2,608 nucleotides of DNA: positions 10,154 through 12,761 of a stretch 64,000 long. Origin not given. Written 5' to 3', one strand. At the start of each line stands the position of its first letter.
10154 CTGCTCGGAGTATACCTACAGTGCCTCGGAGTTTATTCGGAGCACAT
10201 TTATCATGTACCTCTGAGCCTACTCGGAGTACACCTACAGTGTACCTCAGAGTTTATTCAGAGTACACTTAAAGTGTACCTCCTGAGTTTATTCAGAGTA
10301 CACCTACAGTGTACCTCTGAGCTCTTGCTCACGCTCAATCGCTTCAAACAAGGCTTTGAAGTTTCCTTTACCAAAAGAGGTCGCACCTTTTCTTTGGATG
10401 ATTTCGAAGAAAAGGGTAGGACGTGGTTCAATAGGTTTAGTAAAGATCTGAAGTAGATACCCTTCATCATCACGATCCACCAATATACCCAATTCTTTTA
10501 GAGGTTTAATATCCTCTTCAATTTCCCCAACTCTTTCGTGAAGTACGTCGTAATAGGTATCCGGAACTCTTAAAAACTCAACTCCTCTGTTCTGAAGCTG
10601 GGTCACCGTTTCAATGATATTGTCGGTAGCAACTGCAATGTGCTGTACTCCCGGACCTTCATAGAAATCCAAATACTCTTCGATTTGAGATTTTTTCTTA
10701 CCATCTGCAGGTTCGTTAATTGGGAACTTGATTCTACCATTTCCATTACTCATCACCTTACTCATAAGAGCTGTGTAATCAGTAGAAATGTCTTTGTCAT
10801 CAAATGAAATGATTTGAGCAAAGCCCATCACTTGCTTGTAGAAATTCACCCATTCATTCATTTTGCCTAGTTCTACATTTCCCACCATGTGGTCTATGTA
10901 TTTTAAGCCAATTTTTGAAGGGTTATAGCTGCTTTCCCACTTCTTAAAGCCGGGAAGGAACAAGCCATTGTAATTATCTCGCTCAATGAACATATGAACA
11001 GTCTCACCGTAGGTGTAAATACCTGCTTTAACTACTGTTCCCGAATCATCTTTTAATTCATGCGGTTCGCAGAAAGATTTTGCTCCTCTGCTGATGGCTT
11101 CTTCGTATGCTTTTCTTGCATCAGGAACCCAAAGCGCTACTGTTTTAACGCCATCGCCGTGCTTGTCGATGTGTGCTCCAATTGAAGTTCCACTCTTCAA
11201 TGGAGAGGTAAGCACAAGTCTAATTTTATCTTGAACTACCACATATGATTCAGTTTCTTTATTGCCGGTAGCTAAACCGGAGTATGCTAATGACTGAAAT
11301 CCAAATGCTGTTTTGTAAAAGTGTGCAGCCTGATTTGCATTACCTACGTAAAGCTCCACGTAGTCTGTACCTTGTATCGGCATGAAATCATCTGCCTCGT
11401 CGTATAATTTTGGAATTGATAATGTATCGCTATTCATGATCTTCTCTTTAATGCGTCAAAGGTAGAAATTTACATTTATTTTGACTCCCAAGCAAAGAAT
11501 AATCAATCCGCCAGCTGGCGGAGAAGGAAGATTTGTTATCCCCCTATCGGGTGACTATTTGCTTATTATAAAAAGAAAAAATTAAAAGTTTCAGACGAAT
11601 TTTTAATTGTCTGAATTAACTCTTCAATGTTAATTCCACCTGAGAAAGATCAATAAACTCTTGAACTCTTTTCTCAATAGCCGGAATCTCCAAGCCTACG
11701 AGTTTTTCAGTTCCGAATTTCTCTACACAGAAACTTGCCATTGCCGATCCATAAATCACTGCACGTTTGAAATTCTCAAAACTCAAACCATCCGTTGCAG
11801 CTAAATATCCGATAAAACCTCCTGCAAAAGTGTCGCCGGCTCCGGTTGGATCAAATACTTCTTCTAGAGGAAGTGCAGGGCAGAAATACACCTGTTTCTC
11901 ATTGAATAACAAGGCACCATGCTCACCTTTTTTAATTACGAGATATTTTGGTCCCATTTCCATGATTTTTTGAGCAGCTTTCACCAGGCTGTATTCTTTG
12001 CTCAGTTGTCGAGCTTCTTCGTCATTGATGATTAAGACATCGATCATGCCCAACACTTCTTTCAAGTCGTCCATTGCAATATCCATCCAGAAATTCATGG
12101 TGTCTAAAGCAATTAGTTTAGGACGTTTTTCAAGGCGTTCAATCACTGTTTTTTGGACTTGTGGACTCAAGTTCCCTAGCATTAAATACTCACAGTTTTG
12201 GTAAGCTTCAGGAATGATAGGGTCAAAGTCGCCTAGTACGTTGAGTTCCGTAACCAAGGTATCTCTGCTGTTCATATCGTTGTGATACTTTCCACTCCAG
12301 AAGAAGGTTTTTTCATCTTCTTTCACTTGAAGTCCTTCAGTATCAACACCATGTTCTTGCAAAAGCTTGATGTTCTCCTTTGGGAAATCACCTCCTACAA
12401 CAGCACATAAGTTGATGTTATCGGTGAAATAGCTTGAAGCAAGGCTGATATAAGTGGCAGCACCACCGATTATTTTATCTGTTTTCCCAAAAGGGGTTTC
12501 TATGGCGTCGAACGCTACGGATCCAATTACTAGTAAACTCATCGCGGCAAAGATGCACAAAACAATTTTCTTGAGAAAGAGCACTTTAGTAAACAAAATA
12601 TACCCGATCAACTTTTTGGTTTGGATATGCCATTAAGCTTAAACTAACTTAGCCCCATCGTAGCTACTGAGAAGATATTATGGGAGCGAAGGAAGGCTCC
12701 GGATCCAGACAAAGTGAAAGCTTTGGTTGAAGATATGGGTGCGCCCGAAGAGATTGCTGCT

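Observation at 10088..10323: Hairpin-forming 34-bp minisatellite fused to the 3' end of hppD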

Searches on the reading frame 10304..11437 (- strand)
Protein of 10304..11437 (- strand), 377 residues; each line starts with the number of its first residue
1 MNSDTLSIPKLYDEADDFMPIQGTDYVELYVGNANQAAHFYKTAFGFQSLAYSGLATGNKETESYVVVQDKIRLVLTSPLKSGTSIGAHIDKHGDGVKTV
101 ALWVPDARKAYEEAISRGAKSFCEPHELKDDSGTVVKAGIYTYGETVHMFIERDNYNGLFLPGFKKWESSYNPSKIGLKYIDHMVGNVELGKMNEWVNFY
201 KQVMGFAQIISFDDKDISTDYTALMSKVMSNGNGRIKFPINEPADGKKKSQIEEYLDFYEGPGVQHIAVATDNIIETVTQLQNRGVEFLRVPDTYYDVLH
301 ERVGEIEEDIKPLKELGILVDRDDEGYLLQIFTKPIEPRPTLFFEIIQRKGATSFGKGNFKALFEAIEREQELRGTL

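Call 8: search_protein_families(library=ncbifam, proteins=[window:10304-11437:-])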
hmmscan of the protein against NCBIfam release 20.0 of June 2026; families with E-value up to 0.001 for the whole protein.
window:10304-11437:- (377 aa): 4 families
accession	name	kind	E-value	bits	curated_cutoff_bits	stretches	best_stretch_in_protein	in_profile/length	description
TIGR01263.1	4HPPD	equivalog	2.2e-138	461.6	277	1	23-377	2-353/353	4-hydroxyphenylpyruvate dioxygenase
NF042435.1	DhshikDhtase_QuiC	equivalog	3.9e-29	101.6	1200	1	20-362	293-618/635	3-dehydroshikimate dehydratase QuiC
TIGR03081.1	metmalonyl_epim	equivalog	7.1e-15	55.7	114.95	2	191-289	10-99/129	methylmalonyl-CoA epimerase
TIGR00068.2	glyox_I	equivalog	0.00028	20.8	120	0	191-293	10-117/143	lactoylglutathione lyase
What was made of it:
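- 10304..11437 (-): hppD, 4-hydroxyphenylpyruvate dioxygenase, 377 aa, full length. Call 8 (TIGR01263, 461.6 bits against a cut-off of 277).
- Checked: hppD is 10304..11437 on the minus strand (TIGR01263, E = 2e-138, call 8).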

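Call 12: find_encoding_contigs(protein=window:10304-11437:-, flank=3000, max_places=10)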
Protein window:10304-11437:- (377 aa): no gene with exactly this product is on record in the collection.

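Call 13: find_homologous_proteins(query=window:10304-11437:-, max_evalue=1e-50)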
Query window:10304-11437:- (377 aa): 8000 proteins with E <= 1e-50 among 8000 candidates; the best 120 are listed.
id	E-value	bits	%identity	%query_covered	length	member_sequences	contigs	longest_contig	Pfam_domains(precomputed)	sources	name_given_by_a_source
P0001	2.8e-217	739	85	100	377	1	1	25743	PF13669.13,PF14696.13,PF00903.32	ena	-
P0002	1.3e-216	737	85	100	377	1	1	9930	PF13669.13,PF00903.32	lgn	-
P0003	3.1e-216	736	84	100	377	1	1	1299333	PF13669.13,PF00903.32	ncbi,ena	-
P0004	7.2e-216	735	84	100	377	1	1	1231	PF13669.13,PF00903.32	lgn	-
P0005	1.3e-214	730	83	100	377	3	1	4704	PF13669.13,PF14696.13,PF00903.32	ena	-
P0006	2.9e-214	729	84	100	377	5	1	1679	PF13669.13,PF14696.13,PF00903.32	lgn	-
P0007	2.1e-211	720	82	100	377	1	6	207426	PF13669.13,PF14696.13,PF00903.32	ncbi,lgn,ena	-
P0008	1.2e-209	714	82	100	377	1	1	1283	PF13669.13,PF14696.13,PF00903.32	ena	-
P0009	1.6e-209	714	82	100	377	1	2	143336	PF13669.13,PF14696.13,PF00903.32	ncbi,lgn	-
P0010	8.2e-209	711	81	100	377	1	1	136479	PF13468.13,PF13669.13,PF14696.13,PF00903.32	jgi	jgi:4-hydroxyphenylpyruvate dioxygenase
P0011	1.0e-208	711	82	100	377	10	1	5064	PF13669.13,PF00903.32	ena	-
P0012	1.8e-208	710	81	100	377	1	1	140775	PF13669.13,PF14696.13,PF00903.32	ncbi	-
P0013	2.3e-208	710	81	100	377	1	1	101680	PF13669.13,PF14696.13,PF00903.32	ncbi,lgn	ncbi:MAG: 4-hydroxyphenylpyruvate dioxygenase [Saprospiraceae bacterium]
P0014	3.7e-208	709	80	100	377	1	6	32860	PF13669.13,PF14696.13,PF00903.32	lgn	-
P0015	1.0e-207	708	81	100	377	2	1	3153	PF13669.13,PF14696.13,PF00903.32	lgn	-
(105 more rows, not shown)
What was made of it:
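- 10304..11437 (-): Call 13 (most of the 120 best homologues listed are also 377 aa).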

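Call 15: find_encoding_contigs(protein=P0001, flank=3000, max_places=3)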
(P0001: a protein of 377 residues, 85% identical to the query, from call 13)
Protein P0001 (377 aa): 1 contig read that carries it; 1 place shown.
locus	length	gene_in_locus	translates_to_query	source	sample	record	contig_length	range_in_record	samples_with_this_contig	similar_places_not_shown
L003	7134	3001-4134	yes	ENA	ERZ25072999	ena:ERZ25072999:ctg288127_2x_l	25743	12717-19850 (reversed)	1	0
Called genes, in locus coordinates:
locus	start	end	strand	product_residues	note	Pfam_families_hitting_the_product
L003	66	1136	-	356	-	PF02272:DHHA1, PF17768:RecJ_OB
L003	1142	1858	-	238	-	PF01368:DHH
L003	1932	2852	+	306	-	PF00294:PfkB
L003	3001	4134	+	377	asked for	PF00903:Glyoxalase (weak), PF14696:Glyoxalase_5 (weak), PF13669:Glyoxalase_4 (faint), PF00903:Glyoxalase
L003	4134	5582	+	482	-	PF00171:Aldedh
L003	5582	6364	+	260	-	PF01557:FAA_hydrolase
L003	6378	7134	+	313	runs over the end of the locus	PF01118:Semialdhyde_dh (faint), PF09290:AcetDehyd-dimer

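Call 16: find_encoding_contigs(protein=P0003, flank=3000, max_places=3)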
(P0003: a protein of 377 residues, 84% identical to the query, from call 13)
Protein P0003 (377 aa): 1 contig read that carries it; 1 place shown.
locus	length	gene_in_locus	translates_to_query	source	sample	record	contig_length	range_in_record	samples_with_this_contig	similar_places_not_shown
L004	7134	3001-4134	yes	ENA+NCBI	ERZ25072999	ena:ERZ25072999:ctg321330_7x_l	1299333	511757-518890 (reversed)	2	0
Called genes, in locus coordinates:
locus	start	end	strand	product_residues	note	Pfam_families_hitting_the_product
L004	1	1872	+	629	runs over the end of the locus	PF03150:CCP_MauG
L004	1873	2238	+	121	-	-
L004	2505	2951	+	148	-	PF02580:Tyr_Deacylase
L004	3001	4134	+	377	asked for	PF13669:Glyoxalase_4 (faint), PF00903:Glyoxalase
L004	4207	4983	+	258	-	PF01557:FAA_hydrolase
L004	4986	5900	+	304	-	PF01118:Semialdhyde_dh (faint), PF09290:AcetDehyd-dimer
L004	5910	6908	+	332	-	PF00682:HMGL-like, PF07836:DmpG_comm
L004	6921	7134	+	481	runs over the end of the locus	PF13585:CHU_C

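Call 27: find_encoding_contigs(protein=P0002, flank=2500, max_places=2)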
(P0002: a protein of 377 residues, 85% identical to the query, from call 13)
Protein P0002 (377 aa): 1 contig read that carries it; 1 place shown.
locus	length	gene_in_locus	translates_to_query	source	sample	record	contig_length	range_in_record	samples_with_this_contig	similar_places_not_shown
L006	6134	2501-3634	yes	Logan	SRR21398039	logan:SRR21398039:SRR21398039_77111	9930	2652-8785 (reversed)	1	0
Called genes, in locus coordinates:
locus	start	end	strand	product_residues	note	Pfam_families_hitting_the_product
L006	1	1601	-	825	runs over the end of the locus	PF05359:DUF748 (weak)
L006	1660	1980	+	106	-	-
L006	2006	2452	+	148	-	PF02580:Tyr_Deacylase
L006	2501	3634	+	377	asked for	PF13669:Glyoxalase_4 (faint), PF00903:Glyoxalase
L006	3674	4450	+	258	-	PF01557:FAA_hydrolase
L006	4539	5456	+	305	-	PF01118:Semialdhyde_dh (faint), PF09290:AcetDehyd-dimer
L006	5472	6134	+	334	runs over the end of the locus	PF00682:HMGL-like, PF07836:DmpG_comm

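Call 28: find_encoding_contigs(protein=P0007, flank=2500, max_places=2)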
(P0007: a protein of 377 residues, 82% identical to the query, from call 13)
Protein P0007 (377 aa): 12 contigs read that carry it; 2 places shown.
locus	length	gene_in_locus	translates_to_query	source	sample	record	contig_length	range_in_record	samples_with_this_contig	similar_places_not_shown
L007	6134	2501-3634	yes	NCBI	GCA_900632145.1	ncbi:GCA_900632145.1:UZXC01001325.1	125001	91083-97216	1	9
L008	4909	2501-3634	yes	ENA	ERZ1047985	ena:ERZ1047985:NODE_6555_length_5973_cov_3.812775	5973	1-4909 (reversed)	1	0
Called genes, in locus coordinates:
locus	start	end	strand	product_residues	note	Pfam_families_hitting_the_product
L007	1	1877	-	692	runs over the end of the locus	-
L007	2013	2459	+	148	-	PF02580:Tyr_Deacylase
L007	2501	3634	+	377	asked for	PF14696:Glyoxalase_5 (faint), PF00903:Glyoxalase, PF13669:Glyoxalase_4 (weak)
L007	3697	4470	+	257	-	PF01557:FAA_hydrolase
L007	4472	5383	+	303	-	PF01118:Semialdhyde_dh (faint), PF09290:AcetDehyd-dimer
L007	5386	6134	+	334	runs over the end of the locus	PF00682:HMGL-like, PF07836:DmpG_comm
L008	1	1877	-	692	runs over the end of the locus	-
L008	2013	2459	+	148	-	PF02580:Tyr_Deacylase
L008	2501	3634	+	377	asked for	PF14696:Glyoxalase_5 (faint), PF00903:Glyoxalase, PF13669:Glyoxalase_4 (weak)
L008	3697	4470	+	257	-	PF01557:FAA_hydrolase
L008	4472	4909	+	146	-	?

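Call 29: find_encoding_contigs(protein=P0009, flank=2500, max_places=2)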
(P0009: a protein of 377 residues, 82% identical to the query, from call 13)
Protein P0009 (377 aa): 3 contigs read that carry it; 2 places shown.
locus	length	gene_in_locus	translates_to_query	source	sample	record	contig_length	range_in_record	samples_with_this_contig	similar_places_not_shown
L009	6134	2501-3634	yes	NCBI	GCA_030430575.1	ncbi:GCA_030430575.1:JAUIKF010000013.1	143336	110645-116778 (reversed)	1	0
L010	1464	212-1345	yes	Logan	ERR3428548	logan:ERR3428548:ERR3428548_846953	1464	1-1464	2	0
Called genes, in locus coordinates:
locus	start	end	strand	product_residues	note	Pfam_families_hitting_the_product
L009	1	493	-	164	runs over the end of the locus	-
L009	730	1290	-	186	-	-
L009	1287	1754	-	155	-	-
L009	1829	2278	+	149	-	PF22381:Staph_reg_Sar_Rot (weak), PF01047:MarR, PF12802:MarR_2, PF13463:HTH_27 (faint), PF25212:HVO_A0114 (weak), PF13412:HTH_24 (weak)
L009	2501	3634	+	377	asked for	PF14696:Glyoxalase_5 (faint), PF13669:Glyoxalase_4 (faint), PF00903:Glyoxalase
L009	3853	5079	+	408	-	PF01134:GIDA (faint), PF07992:Pyr_redox_2, PF13738:Pyr_redox_3 (weak), PF01262:AlaDh_PNT_C (weak), PF00070:Pyr_redox, PF01266:DAO (weak), PF13450:NAD_binding_8 (weak), PF14759:Reductase_C, +2 more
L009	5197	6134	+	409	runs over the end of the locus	PF07690:MFS_1, PF00083:Sugar_tr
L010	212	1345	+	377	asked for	PF14696:Glyoxalase_5 (faint), PF13669:Glyoxalase_4 (faint), PF00903:Glyoxalase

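Call 30: find_encoding_contigs(protein=P0005, flank=2500, max_places=2)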
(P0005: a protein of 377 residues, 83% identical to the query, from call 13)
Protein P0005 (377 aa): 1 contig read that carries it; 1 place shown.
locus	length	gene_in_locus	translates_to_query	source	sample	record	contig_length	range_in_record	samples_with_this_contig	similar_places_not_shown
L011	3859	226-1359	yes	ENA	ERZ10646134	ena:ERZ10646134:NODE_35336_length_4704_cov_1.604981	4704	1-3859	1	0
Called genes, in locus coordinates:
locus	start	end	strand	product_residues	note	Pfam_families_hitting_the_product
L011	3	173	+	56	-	?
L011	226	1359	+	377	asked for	PF14696:Glyoxalase_5 (faint), PF13669:Glyoxalase_4 (weak), PF00903:Glyoxalase, PF13669:Glyoxalase_4 (weak)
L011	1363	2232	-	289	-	PF01513:NAD_kinase, PF20143:NAD_kinase_C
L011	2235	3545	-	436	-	PF07244:POTRA (weak), PF01103:Omp85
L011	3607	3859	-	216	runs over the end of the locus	PF00571:CBS (faint)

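Call 51: list_cluster_members(proteins=[P0121, window:10304-11437:-])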
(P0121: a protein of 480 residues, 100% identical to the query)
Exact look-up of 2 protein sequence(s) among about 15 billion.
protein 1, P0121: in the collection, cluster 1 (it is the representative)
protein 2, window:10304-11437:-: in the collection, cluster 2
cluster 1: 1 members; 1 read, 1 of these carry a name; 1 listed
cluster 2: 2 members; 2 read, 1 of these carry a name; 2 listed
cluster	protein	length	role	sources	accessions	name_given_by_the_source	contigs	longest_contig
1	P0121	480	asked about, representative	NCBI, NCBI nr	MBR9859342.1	NAD-dependent succinate-semialdehyde dehydrogenase [bacterium]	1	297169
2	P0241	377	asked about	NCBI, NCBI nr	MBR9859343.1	4-hydroxyphenylpyruvate dioxygenase [bacterium]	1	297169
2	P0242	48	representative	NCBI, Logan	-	-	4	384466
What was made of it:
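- The evidence rests on one genome, a metagenome-assembled one (call 51), with no close relative. The source is a MAG labelled only '[bacterium]' (call 51).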

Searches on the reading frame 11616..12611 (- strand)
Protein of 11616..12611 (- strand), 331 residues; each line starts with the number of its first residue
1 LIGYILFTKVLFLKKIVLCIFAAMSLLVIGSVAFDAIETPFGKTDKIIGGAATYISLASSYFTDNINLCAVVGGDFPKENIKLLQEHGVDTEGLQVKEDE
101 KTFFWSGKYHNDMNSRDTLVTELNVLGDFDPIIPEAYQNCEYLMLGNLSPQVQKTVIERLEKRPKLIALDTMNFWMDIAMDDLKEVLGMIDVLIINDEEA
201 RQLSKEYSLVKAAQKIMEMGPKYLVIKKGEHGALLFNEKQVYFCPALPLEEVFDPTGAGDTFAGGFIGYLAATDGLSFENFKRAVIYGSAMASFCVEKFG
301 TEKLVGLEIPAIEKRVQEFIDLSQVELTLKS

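Call 8: search_protein_families(library=ncbifam, proteins=[window:11616-12611:-])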
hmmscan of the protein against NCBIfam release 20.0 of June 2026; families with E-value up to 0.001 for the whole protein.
window:11616-12611:- (331 aa): 18 families
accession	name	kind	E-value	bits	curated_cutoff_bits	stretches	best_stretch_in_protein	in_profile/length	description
TIGR02152.1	D_ribokin_bact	equivalog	9.5e-21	74.4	299.65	1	184-303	170-288/298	ribokinase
TIGR04382.1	myo_inos_iolC_N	equivalog_domain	1.7e-19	70.2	300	1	181-300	180-294/309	5-dehydro-2-deoxygluconokinase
NF040938.1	KDG_KDGal_kin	equivalog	9.5e-17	61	400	1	175-303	167-291/305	bifunctional 2-dehydro-3-deoxygluconokinase/2-dehydro-3-deoxygalactonokinase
NF049991.1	TagKinase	equivalog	5.2e-16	58.3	420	1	181-296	186-296/321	tagatose kinase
NF053626.1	RibKinHalex1628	equivalog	2.2e-15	56.9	330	1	48-302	37-279/293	ATP-dependent ribose-1-phosphate kinase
TIGR02198.1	rfaE_dom_I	equivalog_domain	3.9e-15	55.8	345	1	44-305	43-306/315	D-glycero-beta-D-manno-heptose-7-phosphate kinase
TIGR03828.1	pfkB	equivalog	4.6e-15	55.4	292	1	72-298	58-288/305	1-phosphofructokinase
NF041164.1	NucKinThplmales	equivalog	6.7e-15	55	450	1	49-298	38-274/295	nucleoside kinase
TIGR03168.1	1-PFK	subfamily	1e-14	54.2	216.4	1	70-296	56-286/305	hexose kinase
NF006957.1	PRK09434.1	equivalog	1.7e-11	44.2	450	1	181-279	171-269/302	fructokinase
NF008353.0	PRK11142.1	equivalog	7.6e-11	42.1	341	1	184-305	173-293/307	ribokinase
NF041332.1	KDG_KDGal_kin_Halo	equivalog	3.4e-10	39.9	440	1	177-294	177-290/320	bifunctional 2-dehydro-3-deoxygluconokinase/2-dehydro-3-deoxygalactonokinase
NF041134.1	R1P_kin_Thcocales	equivalog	7.5e-09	35.4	500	1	49-305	37-272/291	ADP-dependent ribose-1-phosphate kinase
NF007321.0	PRK09813.1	equivalog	4.8e-08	32.8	247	1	125-299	98-258/261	fructoselysine 6-kinase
NF008454.0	PRK11316.1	equivalog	5.6e-08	31.8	521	1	204-310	207-309/475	bifunctional D-glycero-beta-D-manno-heptose-7-phosphate kinase/D-glycero-beta-D-manno-heptose 1-phosphate adenylyltransferase HldE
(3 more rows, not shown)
